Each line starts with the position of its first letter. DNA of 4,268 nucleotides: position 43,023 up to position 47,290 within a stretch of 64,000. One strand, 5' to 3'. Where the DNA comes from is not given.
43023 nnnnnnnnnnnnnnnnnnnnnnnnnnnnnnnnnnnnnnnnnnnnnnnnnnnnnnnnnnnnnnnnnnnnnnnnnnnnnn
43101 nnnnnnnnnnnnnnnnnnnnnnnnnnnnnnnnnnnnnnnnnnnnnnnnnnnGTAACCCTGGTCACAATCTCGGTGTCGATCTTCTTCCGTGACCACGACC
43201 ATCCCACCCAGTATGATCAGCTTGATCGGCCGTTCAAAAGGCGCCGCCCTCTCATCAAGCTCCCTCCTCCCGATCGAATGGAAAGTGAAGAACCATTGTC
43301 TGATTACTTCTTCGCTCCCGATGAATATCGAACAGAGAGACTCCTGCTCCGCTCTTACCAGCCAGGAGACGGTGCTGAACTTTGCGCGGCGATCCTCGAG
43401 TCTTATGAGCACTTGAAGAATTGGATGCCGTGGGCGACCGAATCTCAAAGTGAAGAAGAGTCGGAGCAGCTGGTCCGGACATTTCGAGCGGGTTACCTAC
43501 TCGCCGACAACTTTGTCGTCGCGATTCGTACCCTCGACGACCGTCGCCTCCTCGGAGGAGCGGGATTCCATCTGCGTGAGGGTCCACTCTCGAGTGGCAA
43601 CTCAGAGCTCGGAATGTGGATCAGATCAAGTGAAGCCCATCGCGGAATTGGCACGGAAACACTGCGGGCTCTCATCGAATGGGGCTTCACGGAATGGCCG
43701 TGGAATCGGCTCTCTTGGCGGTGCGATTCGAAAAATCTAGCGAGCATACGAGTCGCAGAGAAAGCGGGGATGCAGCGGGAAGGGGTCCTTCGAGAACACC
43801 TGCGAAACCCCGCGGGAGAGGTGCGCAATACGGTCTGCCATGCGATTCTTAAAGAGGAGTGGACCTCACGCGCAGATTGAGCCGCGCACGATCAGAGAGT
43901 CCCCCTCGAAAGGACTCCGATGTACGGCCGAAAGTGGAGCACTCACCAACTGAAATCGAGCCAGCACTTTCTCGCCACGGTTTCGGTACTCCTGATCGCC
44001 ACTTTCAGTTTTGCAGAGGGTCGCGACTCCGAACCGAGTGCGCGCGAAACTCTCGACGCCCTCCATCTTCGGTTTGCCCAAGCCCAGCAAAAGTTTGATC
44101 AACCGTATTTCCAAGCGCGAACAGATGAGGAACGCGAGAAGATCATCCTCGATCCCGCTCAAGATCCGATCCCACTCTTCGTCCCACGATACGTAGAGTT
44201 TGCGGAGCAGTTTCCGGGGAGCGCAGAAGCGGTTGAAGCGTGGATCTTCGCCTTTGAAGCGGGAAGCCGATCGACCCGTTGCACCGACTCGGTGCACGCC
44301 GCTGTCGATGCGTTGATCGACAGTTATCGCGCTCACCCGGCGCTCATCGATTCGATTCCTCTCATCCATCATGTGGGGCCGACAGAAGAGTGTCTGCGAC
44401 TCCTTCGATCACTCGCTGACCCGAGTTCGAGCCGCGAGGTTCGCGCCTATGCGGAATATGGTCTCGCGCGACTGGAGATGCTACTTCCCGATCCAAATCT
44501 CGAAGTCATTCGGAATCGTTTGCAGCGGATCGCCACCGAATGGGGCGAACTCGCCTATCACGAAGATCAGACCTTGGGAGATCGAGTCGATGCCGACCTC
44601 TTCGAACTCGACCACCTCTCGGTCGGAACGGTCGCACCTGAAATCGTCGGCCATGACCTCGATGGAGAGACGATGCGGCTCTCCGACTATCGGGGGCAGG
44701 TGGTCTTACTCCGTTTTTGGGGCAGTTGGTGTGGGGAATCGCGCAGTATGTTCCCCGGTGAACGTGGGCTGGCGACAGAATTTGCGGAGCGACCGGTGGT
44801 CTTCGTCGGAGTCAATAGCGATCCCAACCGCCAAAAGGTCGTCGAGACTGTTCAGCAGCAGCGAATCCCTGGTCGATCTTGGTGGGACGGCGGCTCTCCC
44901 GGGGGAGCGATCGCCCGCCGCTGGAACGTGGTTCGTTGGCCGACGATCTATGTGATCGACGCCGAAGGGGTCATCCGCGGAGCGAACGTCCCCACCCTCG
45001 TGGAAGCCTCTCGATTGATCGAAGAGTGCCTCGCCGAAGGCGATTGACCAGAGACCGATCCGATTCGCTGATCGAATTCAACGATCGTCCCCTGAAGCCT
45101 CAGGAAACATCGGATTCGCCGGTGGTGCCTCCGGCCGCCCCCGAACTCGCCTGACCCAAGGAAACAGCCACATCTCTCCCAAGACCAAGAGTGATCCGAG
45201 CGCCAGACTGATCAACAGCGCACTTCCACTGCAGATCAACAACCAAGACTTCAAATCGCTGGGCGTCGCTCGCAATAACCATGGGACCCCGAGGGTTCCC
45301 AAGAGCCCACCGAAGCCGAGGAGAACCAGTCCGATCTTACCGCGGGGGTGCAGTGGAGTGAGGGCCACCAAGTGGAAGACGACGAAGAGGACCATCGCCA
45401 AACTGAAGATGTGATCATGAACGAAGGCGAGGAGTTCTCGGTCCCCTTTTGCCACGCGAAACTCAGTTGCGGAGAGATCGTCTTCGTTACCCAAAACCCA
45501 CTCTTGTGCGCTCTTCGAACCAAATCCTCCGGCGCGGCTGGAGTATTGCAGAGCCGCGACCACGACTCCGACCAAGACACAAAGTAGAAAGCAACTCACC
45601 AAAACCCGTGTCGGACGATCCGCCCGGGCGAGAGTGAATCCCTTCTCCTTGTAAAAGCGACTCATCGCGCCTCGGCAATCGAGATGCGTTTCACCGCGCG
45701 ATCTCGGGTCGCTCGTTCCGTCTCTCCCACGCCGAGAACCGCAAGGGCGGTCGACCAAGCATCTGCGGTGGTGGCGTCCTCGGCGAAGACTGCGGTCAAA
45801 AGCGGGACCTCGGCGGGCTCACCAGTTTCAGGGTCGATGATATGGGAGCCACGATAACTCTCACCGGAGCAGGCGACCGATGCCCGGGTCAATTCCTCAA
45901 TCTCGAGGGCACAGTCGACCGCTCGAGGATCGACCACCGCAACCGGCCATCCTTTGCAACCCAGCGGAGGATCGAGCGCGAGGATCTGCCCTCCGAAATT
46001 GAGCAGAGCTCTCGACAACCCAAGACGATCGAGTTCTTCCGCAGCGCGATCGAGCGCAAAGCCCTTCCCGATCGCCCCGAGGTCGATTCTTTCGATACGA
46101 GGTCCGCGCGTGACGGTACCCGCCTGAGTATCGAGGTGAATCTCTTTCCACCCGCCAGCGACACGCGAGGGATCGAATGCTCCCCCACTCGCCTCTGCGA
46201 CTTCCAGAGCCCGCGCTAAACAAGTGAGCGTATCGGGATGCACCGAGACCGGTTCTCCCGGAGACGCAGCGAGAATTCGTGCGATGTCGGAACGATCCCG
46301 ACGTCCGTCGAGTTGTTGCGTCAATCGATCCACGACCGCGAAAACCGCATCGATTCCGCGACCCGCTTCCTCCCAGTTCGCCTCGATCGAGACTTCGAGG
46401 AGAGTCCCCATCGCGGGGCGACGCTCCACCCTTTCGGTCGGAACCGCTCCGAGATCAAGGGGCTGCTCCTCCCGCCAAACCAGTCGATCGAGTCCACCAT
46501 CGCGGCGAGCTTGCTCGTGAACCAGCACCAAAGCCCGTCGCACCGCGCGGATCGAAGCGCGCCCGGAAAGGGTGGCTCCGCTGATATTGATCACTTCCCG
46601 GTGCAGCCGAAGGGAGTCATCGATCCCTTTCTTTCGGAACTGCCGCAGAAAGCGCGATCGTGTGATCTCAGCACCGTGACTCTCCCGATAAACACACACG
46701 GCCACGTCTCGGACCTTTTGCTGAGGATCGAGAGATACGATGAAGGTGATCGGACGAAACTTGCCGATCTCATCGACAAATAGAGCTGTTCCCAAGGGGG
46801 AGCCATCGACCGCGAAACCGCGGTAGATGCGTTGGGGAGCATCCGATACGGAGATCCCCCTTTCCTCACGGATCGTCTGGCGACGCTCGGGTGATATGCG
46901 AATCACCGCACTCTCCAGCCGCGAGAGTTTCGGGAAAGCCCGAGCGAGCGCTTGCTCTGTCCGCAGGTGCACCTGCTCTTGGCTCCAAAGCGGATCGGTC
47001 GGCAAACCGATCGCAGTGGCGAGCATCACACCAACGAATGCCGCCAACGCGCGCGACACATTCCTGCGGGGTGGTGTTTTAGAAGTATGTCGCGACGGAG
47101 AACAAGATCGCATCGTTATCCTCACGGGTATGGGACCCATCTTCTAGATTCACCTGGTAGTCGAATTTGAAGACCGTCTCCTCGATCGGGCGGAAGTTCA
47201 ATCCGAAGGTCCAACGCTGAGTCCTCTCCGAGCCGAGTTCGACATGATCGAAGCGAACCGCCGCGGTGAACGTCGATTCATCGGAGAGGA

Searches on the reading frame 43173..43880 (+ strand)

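Call 62: search_protein_families(library=pfam, proteins=[window:43173-43880:+], max_evalue=0.0001)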
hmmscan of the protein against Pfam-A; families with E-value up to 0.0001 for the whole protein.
window:43173-43880:+ (235 aa): 2 families
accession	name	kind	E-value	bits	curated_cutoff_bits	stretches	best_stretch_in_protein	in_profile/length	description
PF13302.13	Acetyltransf_3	-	2.2e-24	87.1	25.4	1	56-201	1-138/138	Acetyltransferase (GNAT) domain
PF00583.31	Acetyltransf_1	-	2.8e-09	37.7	20.7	1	83-200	3-116/116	Acetyltransferase (GNAT) family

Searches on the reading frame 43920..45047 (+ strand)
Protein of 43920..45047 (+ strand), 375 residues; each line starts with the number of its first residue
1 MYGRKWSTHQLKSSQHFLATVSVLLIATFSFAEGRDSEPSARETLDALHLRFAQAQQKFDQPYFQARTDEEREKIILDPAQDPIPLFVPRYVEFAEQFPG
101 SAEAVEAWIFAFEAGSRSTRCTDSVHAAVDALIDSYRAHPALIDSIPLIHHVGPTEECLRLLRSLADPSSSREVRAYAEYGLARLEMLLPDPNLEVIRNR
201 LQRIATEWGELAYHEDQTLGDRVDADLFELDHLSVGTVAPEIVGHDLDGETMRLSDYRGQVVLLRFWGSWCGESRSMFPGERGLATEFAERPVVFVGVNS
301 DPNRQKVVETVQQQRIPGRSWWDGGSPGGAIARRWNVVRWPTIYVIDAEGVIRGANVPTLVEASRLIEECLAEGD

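Call 62: search_protein_families(library=pfam, proteins=[window:43920-45047:+], max_evalue=0.0001)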
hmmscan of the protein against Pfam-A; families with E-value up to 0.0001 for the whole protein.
window:43920-45047:+ (375 aa): 4 families
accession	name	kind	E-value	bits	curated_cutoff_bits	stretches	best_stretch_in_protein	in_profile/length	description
PF00578.27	AhpC-TSA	-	4.1e-17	62.7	26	1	235-353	1-122/124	AhpC/TSA family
PF08534.16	Redoxin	-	3.5e-13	50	26.6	1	235-358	2-134/148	Redoxin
PF13905.12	Thioredoxin_8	-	2e-09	38.1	27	1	259-350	1-92/94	Thioredoxin-like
PF00085.26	Thioredoxin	-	1.8e-05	25.1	23.5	0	260-307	19-65/103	Thioredoxin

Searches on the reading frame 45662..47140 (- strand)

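Call 62: search_protein_families(library=pfam, proteins=[window:45662-47140:-], max_evalue=0.0001)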
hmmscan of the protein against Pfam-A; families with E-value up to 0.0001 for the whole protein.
window:45662-47140:- (492 aa): 2 families
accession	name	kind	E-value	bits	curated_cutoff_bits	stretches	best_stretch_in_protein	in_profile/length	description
PF02424.20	ApbE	-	9e-43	147.1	25.6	2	330-479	107-256/266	ApbE family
PF04205.19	FMN_bind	-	2.2e-05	25.4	22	1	129-204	4-76/77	FMN-binding domain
